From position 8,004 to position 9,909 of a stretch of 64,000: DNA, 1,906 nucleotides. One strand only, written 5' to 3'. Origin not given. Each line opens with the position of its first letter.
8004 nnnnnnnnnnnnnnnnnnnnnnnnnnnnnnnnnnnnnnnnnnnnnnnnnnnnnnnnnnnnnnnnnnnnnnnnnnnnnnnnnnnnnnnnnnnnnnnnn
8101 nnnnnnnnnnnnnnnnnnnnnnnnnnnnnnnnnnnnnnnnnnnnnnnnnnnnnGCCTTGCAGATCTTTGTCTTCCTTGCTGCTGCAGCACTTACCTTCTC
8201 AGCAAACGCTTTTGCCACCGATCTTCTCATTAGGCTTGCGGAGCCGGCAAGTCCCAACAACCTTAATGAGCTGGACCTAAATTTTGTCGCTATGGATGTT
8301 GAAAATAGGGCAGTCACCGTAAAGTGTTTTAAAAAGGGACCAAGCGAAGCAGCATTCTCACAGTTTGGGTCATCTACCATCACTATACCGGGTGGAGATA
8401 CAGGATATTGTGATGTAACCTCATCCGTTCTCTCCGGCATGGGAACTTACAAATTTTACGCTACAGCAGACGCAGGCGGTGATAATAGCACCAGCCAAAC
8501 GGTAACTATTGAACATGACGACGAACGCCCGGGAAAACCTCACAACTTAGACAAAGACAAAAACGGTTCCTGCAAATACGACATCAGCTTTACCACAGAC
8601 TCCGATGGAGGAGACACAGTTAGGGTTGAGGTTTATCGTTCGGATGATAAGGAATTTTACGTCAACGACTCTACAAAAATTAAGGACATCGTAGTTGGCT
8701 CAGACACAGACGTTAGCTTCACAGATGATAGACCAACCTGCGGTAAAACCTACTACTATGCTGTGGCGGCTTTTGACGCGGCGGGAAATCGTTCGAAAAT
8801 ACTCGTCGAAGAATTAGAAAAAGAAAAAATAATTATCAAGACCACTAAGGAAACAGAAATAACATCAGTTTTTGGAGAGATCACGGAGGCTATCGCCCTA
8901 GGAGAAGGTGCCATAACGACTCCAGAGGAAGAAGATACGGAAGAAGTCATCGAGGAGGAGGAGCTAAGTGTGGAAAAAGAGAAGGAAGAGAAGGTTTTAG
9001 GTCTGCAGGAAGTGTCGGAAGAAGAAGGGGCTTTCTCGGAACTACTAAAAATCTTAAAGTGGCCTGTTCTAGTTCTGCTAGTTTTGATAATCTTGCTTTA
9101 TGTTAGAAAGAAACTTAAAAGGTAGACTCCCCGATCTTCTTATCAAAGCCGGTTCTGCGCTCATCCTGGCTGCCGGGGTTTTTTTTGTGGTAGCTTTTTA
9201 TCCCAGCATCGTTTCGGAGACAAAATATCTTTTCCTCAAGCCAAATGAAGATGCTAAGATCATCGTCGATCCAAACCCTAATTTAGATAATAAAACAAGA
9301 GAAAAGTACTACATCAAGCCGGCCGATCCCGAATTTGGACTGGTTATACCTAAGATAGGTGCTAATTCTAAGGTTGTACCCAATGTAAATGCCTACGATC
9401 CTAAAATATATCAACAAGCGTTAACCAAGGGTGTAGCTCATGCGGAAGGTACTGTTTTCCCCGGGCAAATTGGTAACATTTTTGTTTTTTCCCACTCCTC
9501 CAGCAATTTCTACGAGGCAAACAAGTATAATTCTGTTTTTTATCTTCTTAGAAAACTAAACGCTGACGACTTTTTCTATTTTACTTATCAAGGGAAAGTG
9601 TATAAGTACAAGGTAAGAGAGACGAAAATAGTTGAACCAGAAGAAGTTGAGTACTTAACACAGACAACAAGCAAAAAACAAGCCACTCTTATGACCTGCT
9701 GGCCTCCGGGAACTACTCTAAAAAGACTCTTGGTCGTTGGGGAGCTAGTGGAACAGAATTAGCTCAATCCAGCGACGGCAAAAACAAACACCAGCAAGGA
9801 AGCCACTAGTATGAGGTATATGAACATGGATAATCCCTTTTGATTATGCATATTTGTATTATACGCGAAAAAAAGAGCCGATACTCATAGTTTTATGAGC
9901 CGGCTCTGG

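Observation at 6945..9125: Sortase sorting signal in the middle of a 726-aa ORF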

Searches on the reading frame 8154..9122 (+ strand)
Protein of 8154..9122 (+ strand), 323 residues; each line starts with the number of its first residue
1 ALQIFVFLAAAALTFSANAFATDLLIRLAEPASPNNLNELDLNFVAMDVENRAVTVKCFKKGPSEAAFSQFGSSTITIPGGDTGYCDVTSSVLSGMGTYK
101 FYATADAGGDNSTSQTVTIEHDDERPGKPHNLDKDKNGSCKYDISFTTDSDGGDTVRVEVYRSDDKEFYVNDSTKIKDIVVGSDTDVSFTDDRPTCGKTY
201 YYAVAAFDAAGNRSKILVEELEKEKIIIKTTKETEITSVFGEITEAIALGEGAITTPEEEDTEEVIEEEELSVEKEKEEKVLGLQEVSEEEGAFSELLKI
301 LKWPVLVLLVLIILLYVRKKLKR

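Call 19: search_protein_representatives(protein=window:8154-9122:+)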
Query: 323 residues. Proteins with E-value up to 0.001 (for the whole library): 1307; up to 1e-10: 592; up to 1e-30: 320. The best 150 are listed.
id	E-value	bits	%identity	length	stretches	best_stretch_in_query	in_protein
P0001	1.8e-205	697.3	86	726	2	1-323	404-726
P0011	1.8e-98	346.0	56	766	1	11-322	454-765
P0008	4.6e-87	308.5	51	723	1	9-317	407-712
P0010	4.0e-80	285.8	48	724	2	15-319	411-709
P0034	3.4e-70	253.2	48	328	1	5-320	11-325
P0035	5.4e-68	245.9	45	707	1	4-320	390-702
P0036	1.7e-58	214.7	46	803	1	13-249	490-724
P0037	2.8e-57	210.8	49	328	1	14-219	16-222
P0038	4.8e-56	206.7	43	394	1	8-298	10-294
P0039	1.2e-55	205.4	48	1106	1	13-244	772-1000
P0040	1.6e-55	205.0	46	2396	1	3-321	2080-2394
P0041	1.3e-54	202.0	42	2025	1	9-301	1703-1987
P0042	1.5e-54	201.8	38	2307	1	12-323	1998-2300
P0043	1.8e-54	201.6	40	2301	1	5-320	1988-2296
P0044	3.8e-54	200.5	48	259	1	89-321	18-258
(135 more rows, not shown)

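Call 42: find_related_loci(query=A4, collection=genome_contigs, flank=7000)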
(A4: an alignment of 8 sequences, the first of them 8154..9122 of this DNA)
Query A4 (323 aa) in genome_contigs; peptide patterns used: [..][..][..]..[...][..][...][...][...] (x = any residue, [..] = any of these).
64 stretches matched a pattern; 33 encode a relative of the query (tblastn E <= 1e-3); 33 distinct loci.
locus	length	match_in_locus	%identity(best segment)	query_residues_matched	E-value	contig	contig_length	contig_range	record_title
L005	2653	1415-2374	63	1-323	5e-135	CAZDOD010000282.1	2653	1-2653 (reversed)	MAG TPA_asm: uncultured Thermodesulfobacteriota bacterium isolate binchicken_co129_644 genome assembly, contig: NODE_162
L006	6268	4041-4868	51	4-277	5e-81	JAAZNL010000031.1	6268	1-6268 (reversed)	MAG: candidate division WWE3 bacterium isolate AS27yjCOA_165 63524_AS27, whole genome shotgun sequence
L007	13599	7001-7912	47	2-309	3e-72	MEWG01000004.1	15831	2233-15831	MAG: candidate division WWE3 bacterium RIFOXYD1_FULL_39_9 rifoxyd1_full_scaffold_1347, whole genome shotgun sequence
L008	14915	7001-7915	38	6-322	1e-61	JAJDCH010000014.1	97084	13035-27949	MAG: Candidatus Levyibacteriota bacterium isolate OFTM270 OFTM270_13, whole genome shotgun sequence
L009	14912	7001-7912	39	4-322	9e-61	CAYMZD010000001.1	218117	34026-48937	MAG TPA_asm: uncultured Gammaproteobacteria bacterium isolate binchicken_co110_145 genome assembly, contig: NODE_135_len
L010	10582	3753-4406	47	4-219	7e-61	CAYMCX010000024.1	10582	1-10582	MAG TPA_asm: uncultured Candidatus Saccharibacteria bacterium isolate SRP050083_co7_140 genome assembly, contig: NODE_56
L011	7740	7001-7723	42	2-243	7e-60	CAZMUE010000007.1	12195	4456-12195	MAG TPA_asm: uncultured Gammaproteobacteria bacterium isolate binchicken_co204_357 genome assembly, contig: NODE_6281_le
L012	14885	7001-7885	37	26-317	9e-59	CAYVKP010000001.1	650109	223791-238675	MAG TPA_asm: uncultured Gammaproteobacteria bacterium isolate SRP200132_co1_547 genome assembly, contig: NODE_2_length_6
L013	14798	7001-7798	40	1-274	3e-59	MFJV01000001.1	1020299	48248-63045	MAG: Candidatus Gottesmanbacteria bacterium RIFCSPLOWO2_01_FULL_43_11b rifcsplowo2_01_scaffold_30, whole genome shotgun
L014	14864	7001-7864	36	19-322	1e-57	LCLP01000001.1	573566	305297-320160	MAG: Candidatus Pacebacteria bacterium GW2011_GWA1_46_10 UX28_C0001, whole genome shotgun sequence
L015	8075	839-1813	36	2-323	6e-57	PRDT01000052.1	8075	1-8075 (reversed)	MAG: Candidatus Levyibacteriota bacterium isolate Amazon FNV 2010 10 14 contig_75_20849202_length_8075_multi_3_in_1_out_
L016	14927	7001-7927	34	2-320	2e-56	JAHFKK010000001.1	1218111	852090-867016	MAG: Candidatus Gottesmanbacteria bacterium isolate nzgw408 NODE_1_length_1218112_cov_6.992134, whole genome shotgun seq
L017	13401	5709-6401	42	5-235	4e-54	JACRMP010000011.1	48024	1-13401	MAG: Candidatus Gottesmanbacteria bacterium isolate NC_groundwater_1910_Pr3_S2p5_48_11 SR2-18-S2p5_coassembly_scaffold_1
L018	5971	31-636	44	20-221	3e-54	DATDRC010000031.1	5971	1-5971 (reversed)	MAG TPA_asm: Patescibacteria group bacterium isolate SMAG_U7967 k141_238252, whole genome shotgun sequence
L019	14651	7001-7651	42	4-223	1e-53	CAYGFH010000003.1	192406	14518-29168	MAG TPA_asm: uncultured Gammaproteobacteria bacterium isolate ERP113451_co1_294 genome assembly, contig: NODE_20_length_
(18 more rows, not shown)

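Call 57: search_solved_structures(query=A3, max_evalue=1)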
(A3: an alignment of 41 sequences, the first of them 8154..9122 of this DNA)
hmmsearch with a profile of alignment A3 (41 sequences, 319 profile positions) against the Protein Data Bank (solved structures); distinct sequences matched with E-value up to 1: 1.
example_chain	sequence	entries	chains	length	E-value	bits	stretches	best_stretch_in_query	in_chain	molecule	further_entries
4ccv_A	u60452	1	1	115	0.66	12.3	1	161-207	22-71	HISTIDINE-RICH GLYCOPROTEIN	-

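Call 70: search_protein_families(library=pfam, alignment_id=A3, max_evalue=0.01)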
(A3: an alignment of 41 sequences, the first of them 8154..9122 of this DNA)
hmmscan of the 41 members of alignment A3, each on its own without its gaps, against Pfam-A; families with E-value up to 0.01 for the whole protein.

A. member 1, window:8154-9122:+ (323 aa): 0 families

B. families by the number of members that match (of 41 scanned): 9 families
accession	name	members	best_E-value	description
PF22352.2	K319L-like_PKD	1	0.0018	K319L-like, PKD domain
PF12245.14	Big_3_2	1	0.002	Bacterial Ig-like domain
PF09148.16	DUF1934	1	0.0021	Domain of unknown function (DUF1934)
PF01925.25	TauE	1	0.0038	Sulfite exporter TauE/SafE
PF14509.12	GH97_C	1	0.0041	Glycosyl-hydrolase 97 C-terminal, oligomerisation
PF02369.22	Big_1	1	0.0047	Bacterial Ig-like domain (group 1)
PF00746.26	Gram_pos_anchor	1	0.0049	LPXTG cell wall anchor motif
PF23985.1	DUF7308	1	0.0071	Domain of unknown function (DUF7308)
PF05887.16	Trypan_PARP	1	0.0098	Procyclic acidic repetitive protein (PARP)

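Call 71: search_protein_families(library=ncbifam, alignment_id=A3, max_evalue=0.01)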
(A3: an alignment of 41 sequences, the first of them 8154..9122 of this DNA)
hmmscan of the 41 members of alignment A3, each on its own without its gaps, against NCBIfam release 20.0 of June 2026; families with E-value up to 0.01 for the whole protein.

A. member 1, window:8154-9122:+ (323 aa): 2 families
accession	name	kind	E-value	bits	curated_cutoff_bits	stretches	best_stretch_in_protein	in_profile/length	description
NF041611.1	exoglucan_CbhB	equivalog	5.4e-05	21.4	1950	1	114-215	694-781/997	exoglucanase CbhB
NF045522.1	MXAN_2561_fam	equivalog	0.0018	17.8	150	1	110-215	153-249/304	MXAN_2561 family MXYO-CTERM-anchored protein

B. families by the number of members that match (of 41 scanned): 4 families
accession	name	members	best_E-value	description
NF041611.1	exoglucan_CbhB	5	5.4e-05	exoglucanase CbhB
NF045522.1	MXAN_2561_fam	3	5.2e-08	MXAN_2561 family MXYO-CTERM-anchored protein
TIGR04125.1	exosort_PGF_TRM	1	0.0011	archaeosortase A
NF041599.1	reg_PtrA_PA2808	1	0.0067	co-regulatory protein PtrA N-terminal domain-containing protein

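Call 80: find_homologous_proteins(query=A3, max_evalue=1e-10)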
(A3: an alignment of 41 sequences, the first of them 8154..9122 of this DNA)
Query A3 (41 sequences) (323 aa, profile of the alignment): 75 proteins with E <= 1e-10 among 8000 candidates.
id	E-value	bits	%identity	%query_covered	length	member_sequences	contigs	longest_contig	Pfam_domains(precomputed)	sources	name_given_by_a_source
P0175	3.2e-119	416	38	98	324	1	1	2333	-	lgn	-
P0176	1.3e-117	411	35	98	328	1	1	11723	-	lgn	-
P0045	1.6e-117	410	36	98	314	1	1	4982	-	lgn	-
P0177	1.7e-117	410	41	94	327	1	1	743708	-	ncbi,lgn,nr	ncbi:MAG: hypothetical protein PHE48_02580 [Candidatus Daviesbacteria bacterium]|nr:hypothetical pro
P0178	1.3e-116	407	37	96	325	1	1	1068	-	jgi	-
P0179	1.4e-116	407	45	63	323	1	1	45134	-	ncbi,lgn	-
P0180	1.3e-115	404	41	67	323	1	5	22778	-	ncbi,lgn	-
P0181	5.4e-115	402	43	66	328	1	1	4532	-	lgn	-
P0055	5.8e-115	402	34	98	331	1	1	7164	-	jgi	jgi:hypothetical protein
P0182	8.5e-115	401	38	95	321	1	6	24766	-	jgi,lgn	jgi:hypothetical protein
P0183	1.4e-114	401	38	92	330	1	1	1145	-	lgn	-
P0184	1.8e-114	400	38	96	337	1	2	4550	-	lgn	-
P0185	2.5e-114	400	45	66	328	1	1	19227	-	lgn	-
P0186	2.6e-114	400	42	61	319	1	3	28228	-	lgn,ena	-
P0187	4.8e-114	399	36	100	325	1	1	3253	-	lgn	-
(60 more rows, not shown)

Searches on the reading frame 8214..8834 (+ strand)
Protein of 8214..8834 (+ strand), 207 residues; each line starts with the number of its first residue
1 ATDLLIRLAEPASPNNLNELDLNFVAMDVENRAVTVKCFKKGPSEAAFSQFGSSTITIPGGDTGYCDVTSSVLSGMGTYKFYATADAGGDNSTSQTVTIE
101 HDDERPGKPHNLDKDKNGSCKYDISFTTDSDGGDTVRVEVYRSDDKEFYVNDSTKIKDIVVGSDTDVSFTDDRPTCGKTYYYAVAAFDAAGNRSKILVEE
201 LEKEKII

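Call 46: predict_structure(alignment_id=A2)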
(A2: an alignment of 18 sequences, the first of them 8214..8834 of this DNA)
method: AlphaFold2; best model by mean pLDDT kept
length: 207 residues; sequences in the alignment: 18
mean_pLDDT: 89.0   pTM: 0.61
mean pLDDT of the five models: 89.0, 88.3, 87.2, 87.0, 85.3
residues with pLDDT >= 90: 134; 70-90: 56; 50-70: 15; < 50: 2
segments of 3 or more residues with pLDDT < 50: none
pLDDT, mean of each block of 10 residues (from residue 1): 84 65 91 96 94 93 88 85 95 92 86 93 97 95 91 93 98 92 92 87 56
secondary structure, 60 per line:
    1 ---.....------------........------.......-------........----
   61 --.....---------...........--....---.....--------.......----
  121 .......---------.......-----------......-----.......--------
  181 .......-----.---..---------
elements in order: E4-8 E21-28 E35-41 E49-56 E63-67 E77-87 E90-93 E97-101 E110-116 E121-127 E137-143 E155-160 E166-172 E181-187

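Call 49: fold_search(model_id=the predicted structure, library=pdb)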
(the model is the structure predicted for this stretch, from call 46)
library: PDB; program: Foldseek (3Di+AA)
matches with E <= 10: 1908; with E <= 0.001: 258
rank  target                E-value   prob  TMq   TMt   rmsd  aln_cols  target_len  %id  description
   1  3f7p_D                1.1e-07  1.00  0.33  0.34  10.4       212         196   16  Crystal structure of a complex between integrin beta4 and plectin (released 2009-03-10)
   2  1qg3_B                1.5e-07  1.00  0.33  0.34  11.3       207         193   16  CRYSTAL STRUCTURE OF A TANDEM PAIR OF FIBRONECTIN TYPE III DOMAINS FROM THE CYTOPLASMIC TAIL OF INTEGRIN ALPHA6 BETA4 (released 1999-08-20)
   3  4q58_C                3.2e-07  1.00  0.33  0.35  10.2       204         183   15  Crystal structure of the plectin 1a actin-binding domain/integrin beta 4 fragment complex (released 2014-07-23)
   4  1qg3_A                4.4e-07  1.00  0.32  0.34  11.1       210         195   16  CRYSTAL STRUCTURE OF A TANDEM PAIR OF FIBRONECTIN TYPE III DOMAINS FROM THE CYTOPLASMIC TAIL OF INTEGRIN ALPHA6 BETA4 (released 1999-08-20)
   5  3f7p_E                4.8e-07  1.00  0.31  0.30  12.4       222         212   15  Crystal structure of a complex between integrin beta4 and plectin (released 2009-03-10)
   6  3f7q_A                6.6e-07  1.00  0.34  0.33  10.5       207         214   18  First pair of Fibronectin type III domains and part of the connecting segment of the integrin beta4 (released 2009-03-10)
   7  3f7p_C                1.1e-06  1.00  0.35  0.36  10.2       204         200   16  Crystal structure of a complex between integrin beta4 and plectin (released 2009-03-10)
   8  7z0l_A                1.1e-06  1.00  0.40  0.32   7.7       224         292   12  IL-27 signalling complex (released 2022-07-27)
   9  5e55_A                1.2e-06  1.00  0.45  0.34   7.9       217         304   12  Crystal structure of mouse CNTN6 FN1-FN3 domains (released 2016-08-31)
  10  4q58_D                1.4e-06  1.00  0.34  0.36  10.1       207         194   16  Crystal structure of the plectin 1a actin-binding domain/integrin beta 4 fragment complex (released 2014-07-23)
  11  5e53_B                2.2e-06  1.00  0.49  0.37   7.4       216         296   12  Crystal structure of chicken CNTN1 FN1-FN3 domains (released 2016-08-31)
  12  5myb_B                2.5e-06  1.00  0.35  0.38  10.6       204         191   15  Homodimerization of Tie2 Fibronectin-like domains 2 and 3 in space group P21 (released 2017-04-26)
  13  4bq9_A                2.7e-06  1.00  0.36  0.37  11.3       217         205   14  Crystal structure of the FN5 and FN6 domains of NEO1, form 1 (released 2013-06-12)
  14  4hlj                  4.9e-06  1.00  0.35  0.32  10.7       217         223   14  Axon Guidance Receptor (released 2013-11-20)
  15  2ibb                  5.7e-06  1.00  0.34  0.34  14.2       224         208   12  Crystal Structure of the First and Second FNIII Domains of Ihog (released 2006-10-24)
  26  4be5_A                1.1e-05  1.00  0.34  0.32  16.1       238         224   13  V. cholera biofilm scaffolding protein RbmA (released 2013-12-18)
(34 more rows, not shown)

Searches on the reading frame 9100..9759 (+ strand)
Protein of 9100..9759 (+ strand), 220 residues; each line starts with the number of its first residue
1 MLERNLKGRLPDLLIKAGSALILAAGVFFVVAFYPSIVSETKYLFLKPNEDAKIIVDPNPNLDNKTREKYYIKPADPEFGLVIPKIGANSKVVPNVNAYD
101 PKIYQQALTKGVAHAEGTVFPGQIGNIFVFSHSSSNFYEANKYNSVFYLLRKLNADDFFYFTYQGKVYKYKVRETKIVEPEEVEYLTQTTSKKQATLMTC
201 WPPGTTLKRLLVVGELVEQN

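Call 3: search_protein_families(library=pfam, proteins=[window:9100-9759:+], max_evalue=0.1)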
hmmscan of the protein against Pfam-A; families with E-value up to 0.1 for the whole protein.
window:9100-9759:+ (220 aa): 2 families
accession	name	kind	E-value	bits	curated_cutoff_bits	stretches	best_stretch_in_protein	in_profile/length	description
PF04203.18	Sortase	-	6.8e-24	84.4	26.6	1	81-217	1-125/125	Sortase domain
PF00778.23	DIX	-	0.06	13.6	22.2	0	63-97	36-70/77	DIX domain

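Call 4: search_protein_families(library=ncbifam, proteins=[window:9100-9759:+], max_evalue=0.1)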
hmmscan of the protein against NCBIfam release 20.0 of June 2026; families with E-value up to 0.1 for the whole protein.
window:9100-9759:+ (220 aa): 6 families
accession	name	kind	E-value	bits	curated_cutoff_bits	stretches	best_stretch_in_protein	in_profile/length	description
NF033745.1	class_C_sortase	subfamily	7e-20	71.7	160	1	102-215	110-219/220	class C sortase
TIGR01076.1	sortase_fam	subfamily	5.9e-18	65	39.35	1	105-216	20-127/136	sortase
NF058671.1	sortase_SrtD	exception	2.3e-16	60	140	1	20-202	3-170/187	class D sortase, LPxTATN-specific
NF033746.1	class_D_sortase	subfamily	1.7e-12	47.3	165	1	81-202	13-116/135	class D sortase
NF033747.1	class_E_sortase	subfamily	1.8e-10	41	160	1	79-219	72-208/211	class E sortase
TIGR03784.1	marine_sortase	equivalog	1.5e-06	27.9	158.25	1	140-202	96-158/174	class GN sortase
